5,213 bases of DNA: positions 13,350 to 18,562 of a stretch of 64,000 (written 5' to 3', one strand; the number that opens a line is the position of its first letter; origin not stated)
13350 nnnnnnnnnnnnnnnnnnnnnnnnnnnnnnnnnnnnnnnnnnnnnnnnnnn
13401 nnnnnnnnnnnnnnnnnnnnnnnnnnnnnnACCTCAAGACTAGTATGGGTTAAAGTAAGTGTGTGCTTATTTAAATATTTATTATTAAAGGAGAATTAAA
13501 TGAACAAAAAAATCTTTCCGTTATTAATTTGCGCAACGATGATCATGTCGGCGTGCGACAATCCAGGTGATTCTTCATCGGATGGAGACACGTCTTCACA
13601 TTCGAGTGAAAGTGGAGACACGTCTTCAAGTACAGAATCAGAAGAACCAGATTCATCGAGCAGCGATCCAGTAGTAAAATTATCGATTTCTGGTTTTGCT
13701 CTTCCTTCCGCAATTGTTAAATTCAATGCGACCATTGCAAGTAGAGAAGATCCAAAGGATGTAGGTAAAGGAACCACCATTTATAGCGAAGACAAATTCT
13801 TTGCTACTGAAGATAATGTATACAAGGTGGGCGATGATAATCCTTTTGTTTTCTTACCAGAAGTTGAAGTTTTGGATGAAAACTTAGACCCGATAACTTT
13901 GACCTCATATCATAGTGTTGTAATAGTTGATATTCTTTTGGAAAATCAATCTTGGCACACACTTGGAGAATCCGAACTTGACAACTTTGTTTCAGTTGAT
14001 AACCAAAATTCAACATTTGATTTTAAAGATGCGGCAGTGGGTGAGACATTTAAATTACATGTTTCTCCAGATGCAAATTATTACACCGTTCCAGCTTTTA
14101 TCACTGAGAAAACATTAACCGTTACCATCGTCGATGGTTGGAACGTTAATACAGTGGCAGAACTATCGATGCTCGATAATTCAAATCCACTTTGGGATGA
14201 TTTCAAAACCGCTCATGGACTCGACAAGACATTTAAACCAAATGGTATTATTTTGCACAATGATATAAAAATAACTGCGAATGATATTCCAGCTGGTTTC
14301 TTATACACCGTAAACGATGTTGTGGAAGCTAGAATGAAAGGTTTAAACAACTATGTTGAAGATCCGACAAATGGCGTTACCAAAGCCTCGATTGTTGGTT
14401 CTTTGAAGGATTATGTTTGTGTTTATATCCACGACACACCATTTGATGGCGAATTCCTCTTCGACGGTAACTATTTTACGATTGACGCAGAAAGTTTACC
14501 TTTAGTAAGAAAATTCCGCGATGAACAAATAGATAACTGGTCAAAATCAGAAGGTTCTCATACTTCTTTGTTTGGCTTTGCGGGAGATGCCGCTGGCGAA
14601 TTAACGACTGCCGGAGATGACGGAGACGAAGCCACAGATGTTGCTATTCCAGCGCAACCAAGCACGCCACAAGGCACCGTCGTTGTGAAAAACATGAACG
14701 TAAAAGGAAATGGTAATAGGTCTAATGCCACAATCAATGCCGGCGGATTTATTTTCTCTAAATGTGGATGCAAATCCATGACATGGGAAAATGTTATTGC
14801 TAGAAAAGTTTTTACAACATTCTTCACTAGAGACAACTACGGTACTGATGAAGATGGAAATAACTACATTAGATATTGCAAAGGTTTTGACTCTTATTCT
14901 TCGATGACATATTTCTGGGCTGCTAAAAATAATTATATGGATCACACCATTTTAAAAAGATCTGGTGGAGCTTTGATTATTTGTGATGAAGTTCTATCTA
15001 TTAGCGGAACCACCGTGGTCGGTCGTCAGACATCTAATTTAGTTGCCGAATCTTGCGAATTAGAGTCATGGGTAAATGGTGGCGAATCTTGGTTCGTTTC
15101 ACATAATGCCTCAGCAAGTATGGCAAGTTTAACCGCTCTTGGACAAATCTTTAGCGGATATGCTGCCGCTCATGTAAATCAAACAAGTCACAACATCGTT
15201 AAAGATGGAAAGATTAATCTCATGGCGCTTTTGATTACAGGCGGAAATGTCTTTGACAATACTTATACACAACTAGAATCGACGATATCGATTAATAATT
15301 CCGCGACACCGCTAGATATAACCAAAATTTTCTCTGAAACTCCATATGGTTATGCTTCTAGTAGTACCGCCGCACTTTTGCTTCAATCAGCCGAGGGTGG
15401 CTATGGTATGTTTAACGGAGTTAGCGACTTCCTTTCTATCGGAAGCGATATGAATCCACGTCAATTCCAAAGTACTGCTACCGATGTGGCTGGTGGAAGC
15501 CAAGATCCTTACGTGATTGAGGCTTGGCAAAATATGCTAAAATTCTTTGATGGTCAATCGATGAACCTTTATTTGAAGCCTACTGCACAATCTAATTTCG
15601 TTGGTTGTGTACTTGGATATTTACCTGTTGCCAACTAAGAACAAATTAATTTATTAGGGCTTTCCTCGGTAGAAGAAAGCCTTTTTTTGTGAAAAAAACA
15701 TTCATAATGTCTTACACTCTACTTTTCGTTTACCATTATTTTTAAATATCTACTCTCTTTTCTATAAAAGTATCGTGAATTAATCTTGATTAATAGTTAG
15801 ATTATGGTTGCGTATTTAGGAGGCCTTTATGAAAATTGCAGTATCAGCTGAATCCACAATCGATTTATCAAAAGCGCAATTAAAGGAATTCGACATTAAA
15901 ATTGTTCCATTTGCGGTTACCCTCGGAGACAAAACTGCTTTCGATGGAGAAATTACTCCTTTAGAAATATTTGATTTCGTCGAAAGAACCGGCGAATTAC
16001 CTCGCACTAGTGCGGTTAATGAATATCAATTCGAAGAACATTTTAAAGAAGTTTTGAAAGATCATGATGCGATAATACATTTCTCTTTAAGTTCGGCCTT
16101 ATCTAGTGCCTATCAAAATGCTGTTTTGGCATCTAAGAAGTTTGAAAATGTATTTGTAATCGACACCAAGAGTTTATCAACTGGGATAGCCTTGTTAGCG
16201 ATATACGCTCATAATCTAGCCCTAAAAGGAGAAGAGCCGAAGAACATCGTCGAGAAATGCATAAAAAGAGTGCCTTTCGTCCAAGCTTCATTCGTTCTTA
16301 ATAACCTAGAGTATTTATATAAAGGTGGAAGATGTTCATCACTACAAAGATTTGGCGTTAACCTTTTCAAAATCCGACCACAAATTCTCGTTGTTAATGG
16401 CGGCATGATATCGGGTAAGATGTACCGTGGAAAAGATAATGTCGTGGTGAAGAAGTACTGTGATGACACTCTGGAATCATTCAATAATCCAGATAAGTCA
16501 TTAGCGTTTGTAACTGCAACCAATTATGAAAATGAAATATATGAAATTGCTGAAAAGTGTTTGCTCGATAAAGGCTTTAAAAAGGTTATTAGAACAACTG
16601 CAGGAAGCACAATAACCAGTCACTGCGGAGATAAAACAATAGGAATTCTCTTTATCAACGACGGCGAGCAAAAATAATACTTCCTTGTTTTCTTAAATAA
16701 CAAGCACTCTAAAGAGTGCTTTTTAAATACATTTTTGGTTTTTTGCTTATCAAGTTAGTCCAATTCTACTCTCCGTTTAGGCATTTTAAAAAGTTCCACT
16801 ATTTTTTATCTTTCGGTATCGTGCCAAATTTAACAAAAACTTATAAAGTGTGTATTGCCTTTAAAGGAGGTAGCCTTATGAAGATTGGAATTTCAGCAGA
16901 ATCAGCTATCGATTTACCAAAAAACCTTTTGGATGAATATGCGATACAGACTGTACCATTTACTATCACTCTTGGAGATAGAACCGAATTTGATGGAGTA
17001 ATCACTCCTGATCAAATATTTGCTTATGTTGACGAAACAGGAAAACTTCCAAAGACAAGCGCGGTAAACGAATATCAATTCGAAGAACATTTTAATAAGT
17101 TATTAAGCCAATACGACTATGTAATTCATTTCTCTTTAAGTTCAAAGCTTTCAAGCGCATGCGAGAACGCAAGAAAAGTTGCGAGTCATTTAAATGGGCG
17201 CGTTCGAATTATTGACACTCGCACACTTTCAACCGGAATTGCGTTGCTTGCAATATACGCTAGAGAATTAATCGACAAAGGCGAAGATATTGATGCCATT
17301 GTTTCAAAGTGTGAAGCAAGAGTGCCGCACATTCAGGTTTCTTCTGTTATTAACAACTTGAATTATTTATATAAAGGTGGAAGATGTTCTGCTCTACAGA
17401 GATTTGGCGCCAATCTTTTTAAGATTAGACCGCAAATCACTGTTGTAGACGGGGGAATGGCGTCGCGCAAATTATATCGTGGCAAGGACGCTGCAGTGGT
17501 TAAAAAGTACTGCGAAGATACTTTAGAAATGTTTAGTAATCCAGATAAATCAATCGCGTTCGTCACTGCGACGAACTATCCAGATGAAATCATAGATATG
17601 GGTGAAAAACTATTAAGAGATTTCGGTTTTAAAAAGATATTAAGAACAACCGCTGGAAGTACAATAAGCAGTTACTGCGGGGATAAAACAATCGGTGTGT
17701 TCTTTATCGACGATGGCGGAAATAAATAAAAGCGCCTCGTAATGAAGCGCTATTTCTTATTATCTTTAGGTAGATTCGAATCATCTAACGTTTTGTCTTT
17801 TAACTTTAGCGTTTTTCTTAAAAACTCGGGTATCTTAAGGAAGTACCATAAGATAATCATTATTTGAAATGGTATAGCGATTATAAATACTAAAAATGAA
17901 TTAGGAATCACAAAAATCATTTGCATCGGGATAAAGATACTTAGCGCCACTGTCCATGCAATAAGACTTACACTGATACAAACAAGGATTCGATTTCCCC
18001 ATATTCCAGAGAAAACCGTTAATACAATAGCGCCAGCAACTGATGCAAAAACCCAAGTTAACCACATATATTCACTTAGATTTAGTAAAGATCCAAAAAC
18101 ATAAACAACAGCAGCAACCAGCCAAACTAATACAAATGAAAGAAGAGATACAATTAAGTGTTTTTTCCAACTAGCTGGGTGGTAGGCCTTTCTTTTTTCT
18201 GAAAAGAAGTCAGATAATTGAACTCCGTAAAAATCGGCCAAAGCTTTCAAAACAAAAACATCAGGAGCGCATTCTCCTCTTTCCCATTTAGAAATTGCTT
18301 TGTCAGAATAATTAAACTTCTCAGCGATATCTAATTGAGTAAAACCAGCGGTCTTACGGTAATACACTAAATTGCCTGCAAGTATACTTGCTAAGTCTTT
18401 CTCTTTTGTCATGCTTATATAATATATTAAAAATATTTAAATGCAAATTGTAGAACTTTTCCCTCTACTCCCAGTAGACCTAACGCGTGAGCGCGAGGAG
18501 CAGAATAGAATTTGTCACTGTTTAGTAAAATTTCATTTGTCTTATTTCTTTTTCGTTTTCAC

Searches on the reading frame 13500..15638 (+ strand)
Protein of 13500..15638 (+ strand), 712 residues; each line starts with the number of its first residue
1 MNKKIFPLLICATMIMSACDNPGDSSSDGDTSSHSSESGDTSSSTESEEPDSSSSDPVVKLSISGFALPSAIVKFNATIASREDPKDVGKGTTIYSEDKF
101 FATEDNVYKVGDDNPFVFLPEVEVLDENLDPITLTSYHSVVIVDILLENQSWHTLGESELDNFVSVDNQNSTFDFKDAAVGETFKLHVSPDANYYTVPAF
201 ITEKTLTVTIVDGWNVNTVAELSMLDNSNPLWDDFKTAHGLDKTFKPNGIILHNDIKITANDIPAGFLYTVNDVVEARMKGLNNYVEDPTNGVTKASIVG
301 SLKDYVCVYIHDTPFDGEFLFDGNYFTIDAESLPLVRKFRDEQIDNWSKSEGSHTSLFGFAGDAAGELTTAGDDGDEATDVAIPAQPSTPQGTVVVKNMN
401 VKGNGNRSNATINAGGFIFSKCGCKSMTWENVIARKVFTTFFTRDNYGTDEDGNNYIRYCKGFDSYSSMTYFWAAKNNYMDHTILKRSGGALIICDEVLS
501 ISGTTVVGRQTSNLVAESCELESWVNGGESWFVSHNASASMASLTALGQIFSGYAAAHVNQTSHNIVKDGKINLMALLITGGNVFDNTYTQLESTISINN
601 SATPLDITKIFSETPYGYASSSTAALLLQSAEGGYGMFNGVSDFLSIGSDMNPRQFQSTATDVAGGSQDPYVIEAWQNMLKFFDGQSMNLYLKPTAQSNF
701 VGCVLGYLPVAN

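Call 4: search_protein_families(library=pfam, proteins=[window:13500-15638:+], max_evalue=0.1)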
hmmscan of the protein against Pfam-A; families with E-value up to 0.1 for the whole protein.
window:13500-15638:+ (712 aa): 0 families

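Call 5: search_protein_families(library=ncbifam, proteins=[window:13500-15638:+], max_evalue=0.1)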
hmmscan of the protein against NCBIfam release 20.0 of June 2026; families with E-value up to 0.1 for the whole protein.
window:13500-15638:+ (712 aa): 0 families

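Call 28: find_homologous_proteins(query=window:13500-15638:+, max_evalue=0.001)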
Query window:13500-15638:+ (712 aa): 41 proteins with E <= 0.001 among 8000 candidates.
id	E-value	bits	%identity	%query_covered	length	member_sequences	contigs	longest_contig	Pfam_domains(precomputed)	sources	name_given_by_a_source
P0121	0.0e+0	1605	99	100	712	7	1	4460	-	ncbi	-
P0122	0.0e+0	1348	82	100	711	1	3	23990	-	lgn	-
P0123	8.8e-201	687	48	99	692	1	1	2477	-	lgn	-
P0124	2.9e-200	685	47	99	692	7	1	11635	-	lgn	-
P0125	5.4e-189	648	47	99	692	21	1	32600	-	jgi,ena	-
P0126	3.3e-188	645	46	99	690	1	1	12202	-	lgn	-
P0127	9.4e-158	545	41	99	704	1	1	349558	-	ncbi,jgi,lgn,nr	ncbi:MAG: hypothetical protein LBM03_01260 [Erysipelotrichaceae bacterium]|jgi:hypothetical protein|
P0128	6.9e-55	205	32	85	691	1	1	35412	PF07523.19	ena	-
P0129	2.3e-54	203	30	85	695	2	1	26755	PF07523.19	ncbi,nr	ncbi:MAG: bacterial Ig-like domain-containing protein [Clostridia bacterium]|nr:bacterial Ig-like do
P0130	4.4e-52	196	31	82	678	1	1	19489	PF07523.19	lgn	-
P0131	1.5e-51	194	34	73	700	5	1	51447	PF07523.19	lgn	-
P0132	3.9e-50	189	31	85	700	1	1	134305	-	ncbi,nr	ncbi:MAG: bacterial Ig-like domain-containing protein [Clostridia bacterium]|nr:bacterial Ig-like do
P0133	3.1e-47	179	32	90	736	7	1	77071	PF07523.19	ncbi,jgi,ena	ncbi:MAG: bacterial Ig-like domain-containing protein [Clostridia bacterium]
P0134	1.1e-45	174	29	88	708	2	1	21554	PF07523.19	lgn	-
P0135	4.0e-45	173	28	73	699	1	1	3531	-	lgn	-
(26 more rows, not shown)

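Call 44: predict_structure(alignment_id=A3)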
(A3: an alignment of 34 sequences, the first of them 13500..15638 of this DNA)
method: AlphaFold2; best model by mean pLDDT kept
length: 712 residues; sequences in the alignment: 34
mean_pLDDT: 83.8   pTM: 0.85
mean pLDDT of the five models: 83.8, 83.6, 83.0, 81.9, 81.5
residues with pLDDT >= 90: 390; 70-90: 213; 50-70: 39; < 50: 70
segments of 3 or more residues with pLDDT < 50: 1-57, 364-375
pLDDT, mean of each block of 10 residues (from residue 1): 34 31 29 27 30 47 92 97 93 91 94 95 88 83 96 95 94 96 97 90 96 97 89 92 94 97 91 83 82 83 86 92 98 84 60 82 47 50 62 96 81 81 93 95 83 95 94 95 94 93 86 96 90 84 91 89 91 94 77 92 91 86 89 90 88 93 95 95 94 89 91 60
secondary structure, 60 per line:
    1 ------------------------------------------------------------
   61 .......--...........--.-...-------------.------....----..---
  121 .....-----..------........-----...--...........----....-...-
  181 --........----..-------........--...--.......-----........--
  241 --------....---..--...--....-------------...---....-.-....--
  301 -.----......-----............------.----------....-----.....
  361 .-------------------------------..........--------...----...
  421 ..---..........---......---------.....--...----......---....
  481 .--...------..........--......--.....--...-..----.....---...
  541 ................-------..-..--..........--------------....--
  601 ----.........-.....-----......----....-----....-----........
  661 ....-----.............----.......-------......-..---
elements in order (helices of 4 or more, strands of 3 or more residues): E61-67 H70-80 E108-111 E121-125 E139-146 E152-154 H157-163 E164-167 E172-175 E183-190 E204-211 E214-216 H219-225 H231-238 E249-252 H295-298 E307-312 E318-329 H347-350 E356-361 E393-402 E418-422 E426-435 E439-444 E454-458 E461-463 E468-473 E477-481 E484-486 E493-502 E505-510 E513-517 E520-522 H530-534 H538-556 E571-580 E595-598 H607-613 H615-619 E625-630 E635-638 E644-647 E653-655 H656-664 H670-682 E687-693 E701-706

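Call 65: search_solved_structures(query=A3, max_evalue=10)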
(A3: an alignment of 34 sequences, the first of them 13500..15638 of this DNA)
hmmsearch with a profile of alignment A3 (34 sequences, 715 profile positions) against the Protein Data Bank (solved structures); distinct sequences matched with E-value up to 10: 5.
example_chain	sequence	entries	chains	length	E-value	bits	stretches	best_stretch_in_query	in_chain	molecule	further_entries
2l7y_A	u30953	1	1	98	1.5e-05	26.6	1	31-107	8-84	Putative endo-beta-N-acetylglucosaminidase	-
4fdw_A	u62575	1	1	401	0.12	13.8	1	30-105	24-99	leucine rich hypothetical protein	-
4fd0_A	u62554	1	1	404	0.14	13.4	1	30-105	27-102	Leucine rich hypothetical protein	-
6z14_JJJ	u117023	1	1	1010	1.4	10.1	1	27-82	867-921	Beta-N-acetylhexosaminidase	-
6yxz_JJJ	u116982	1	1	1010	1.4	10.1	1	27-82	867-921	Beta-N-acetylhexosaminidase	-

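Call 73: list_cluster_members(proteins=[P0121, P0001, P0002])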
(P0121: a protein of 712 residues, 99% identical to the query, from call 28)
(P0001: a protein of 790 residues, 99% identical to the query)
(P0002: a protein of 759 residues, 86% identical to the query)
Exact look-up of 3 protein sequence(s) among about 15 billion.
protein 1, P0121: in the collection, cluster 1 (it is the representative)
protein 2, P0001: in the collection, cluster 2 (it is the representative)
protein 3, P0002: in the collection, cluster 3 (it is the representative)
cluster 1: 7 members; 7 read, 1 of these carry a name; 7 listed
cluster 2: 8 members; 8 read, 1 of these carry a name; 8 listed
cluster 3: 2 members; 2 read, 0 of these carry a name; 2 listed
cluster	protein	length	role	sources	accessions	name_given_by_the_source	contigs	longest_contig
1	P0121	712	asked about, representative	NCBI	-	-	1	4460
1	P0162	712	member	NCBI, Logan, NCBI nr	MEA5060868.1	MAG: hypothetical protein VB015_00355 [Erysipelotrichaceae bacterium] | hypothetical protein [Erysipelotrichaceae bacterium]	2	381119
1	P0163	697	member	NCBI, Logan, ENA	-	-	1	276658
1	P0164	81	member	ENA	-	-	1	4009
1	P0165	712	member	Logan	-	-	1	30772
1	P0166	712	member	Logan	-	-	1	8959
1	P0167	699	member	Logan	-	-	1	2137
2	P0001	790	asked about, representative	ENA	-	-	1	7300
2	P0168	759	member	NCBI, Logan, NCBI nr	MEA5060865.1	MAG: YwaF family protein [Erysipelotrichaceae bacterium] | YwaF family protein [Erysipelotrichaceae bacterium]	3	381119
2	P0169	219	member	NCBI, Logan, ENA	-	-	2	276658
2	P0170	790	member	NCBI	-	-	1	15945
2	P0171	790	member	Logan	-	-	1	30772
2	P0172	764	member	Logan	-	-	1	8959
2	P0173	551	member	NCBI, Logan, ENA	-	-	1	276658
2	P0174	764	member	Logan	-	-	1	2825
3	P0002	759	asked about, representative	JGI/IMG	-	-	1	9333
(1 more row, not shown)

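Call 101: fold_search(model_id=the predicted structure, library=pdb)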
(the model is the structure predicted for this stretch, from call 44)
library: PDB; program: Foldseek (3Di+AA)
matches with E <= 10: 1089; with E <= 0.001: 0
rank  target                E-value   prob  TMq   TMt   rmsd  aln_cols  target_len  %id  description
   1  9jtz_C                6.0e-03  0.90  0.09  0.21  10.4       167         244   15  Crystal structure of Nir2 C-terminal domain in complex with phosphatidic acid (released 2025-10-15)
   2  5gai_0                6.3e-03  0.21  0.11  0.11  19.4       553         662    8  Probabilistic Structural Models of Mature P22 Bacteriophage Portal, Hub, and Tailspike proteins (released 2016-02-17)
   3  8s80_C                7.4e-03  1.00  0.10  0.28   5.5       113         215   21  Domains 4 and 5 of Sap S-layer protein from Bacillus anthracis (released 2024-11-20)
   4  8s80_A                8.1e-03  1.00  0.10  0.29   6.0       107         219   20  Domains 4 and 5 of Sap S-layer protein from Bacillus anthracis (released 2024-11-20)
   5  8s80_F                8.1e-03  1.00  0.11  0.29   5.6       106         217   20  Domains 4 and 5 of Sap S-layer protein from Bacillus anthracis (released 2024-11-20)
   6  6hhu_A                1.6e-02  0.90  0.09  0.11  15.8       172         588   10  Structure of the Bacillus anthracis Sap S-layer assembly domain (released 2019-07-24)
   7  2uvf_B                2.0e-02  0.16  0.14  0.16  18.2       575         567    9  Structure of Yersinia enterocolitica Family 28 Exopolygalacturonase in Complex with Digalaturonic Acid (released 2007-05-08)
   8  9g93_A                2.2e-02  1.00  0.10  0.12   5.5       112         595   21  CryoET structure of the in vitro grown Bacillus anthracis Sap S-layer (released 2024-12-18)
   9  6nzs                  3.8e-02  0.57  0.18  0.21  15.7       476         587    9  Dextranase AoDex KQ11 (released 2019-02-27)
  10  2uve_B                4.4e-02  0.60  0.21  0.26  17.3       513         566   10  Structure of Yersinia enterocolitica Family 28 Exopolygalacturonase (released 2007-05-08)
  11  6tgf_E                5.7e-02  0.07  0.12  0.12  25.5       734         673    8  Pantoea stewartii WceF is a glycan biofilm modifying enzyme with a bacteriophage tailspike-like parallel beta-helix fo (released 2020-11-25)
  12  9b9j_H                5.9e-02  0.63  0.09  0.31   8.4       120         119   18  Integrin alpha-5 beta-1 in complex with BIIG2 Fab (released 2025-02-05)
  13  4hgm_A                6.9e-02  0.96  0.09  0.44   7.0       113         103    9  Shark IgNAR Variable Domain (released 2013-05-08)
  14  5jhd_I                6.9e-02  0.92  0.09  0.26   7.3       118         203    6  Crystal structure of LS10-TCR/M1-HLA-A*02 complex (released 2017-03-01)
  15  6mwr_D                7.6e-02  0.75  0.09  0.23   8.5       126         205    7  Recognition of MHC-like molecule (released 2019-12-18)
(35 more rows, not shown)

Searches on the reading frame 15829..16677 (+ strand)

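Call 4: search_protein_families(library=pfam, proteins=[window:15829-16677:+], max_evalue=0.1)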
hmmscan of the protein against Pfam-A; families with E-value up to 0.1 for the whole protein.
window:15829-16677:+ (282 aa): 2 families
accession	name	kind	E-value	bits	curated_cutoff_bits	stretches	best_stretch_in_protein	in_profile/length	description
PF02645.21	DegV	-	1.1e-50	172.9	27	1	2-277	1-279/280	Uncharacterised protein, DegV family COG1307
PF13684.11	FakA-like_C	-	8.4e-05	22.5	23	1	72-132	38-98/216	Fatty acid kinase subunit A-like, C-terminal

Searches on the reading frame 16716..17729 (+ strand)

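Call 92: search_protein_families(library=pfam, proteins=[window:16716-17729:+], max_evalue=0.00001)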
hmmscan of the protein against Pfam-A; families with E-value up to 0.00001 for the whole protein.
window:16716-17729:+ (337 aa): 2 families
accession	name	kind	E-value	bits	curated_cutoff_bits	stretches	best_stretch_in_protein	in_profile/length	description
PF02645.21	DegV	-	6.2e-51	173.8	27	1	56-331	1-278/280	Uncharacterised protein, DegV family COG1307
PF13684.11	FakA-like_C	-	6.8e-06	26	23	0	130-208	42-117/216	Fatty acid kinase subunit A-like, C-terminal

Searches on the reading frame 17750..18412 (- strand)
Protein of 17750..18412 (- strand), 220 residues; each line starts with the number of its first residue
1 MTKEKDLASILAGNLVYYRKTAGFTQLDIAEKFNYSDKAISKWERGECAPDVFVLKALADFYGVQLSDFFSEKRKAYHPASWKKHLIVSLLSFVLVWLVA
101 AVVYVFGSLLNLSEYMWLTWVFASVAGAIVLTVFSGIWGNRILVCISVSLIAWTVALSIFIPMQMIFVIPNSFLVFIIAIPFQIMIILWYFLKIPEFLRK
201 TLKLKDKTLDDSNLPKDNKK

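Call 92: search_protein_families(library=pfam, proteins=[window:17750-18412:-], max_evalue=0.00001)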
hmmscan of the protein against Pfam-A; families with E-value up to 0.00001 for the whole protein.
window:17750-18412:- (220 aa): 2 families
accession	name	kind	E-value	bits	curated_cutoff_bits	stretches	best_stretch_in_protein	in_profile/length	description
PF01381.28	HTH_3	-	8.6e-11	42.2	23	1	17-69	3-55/55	Helix-turn-helix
PF13560.12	HTH_31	-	1.2e-07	32.3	27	1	18-65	9-57/64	Helix-turn-helix domain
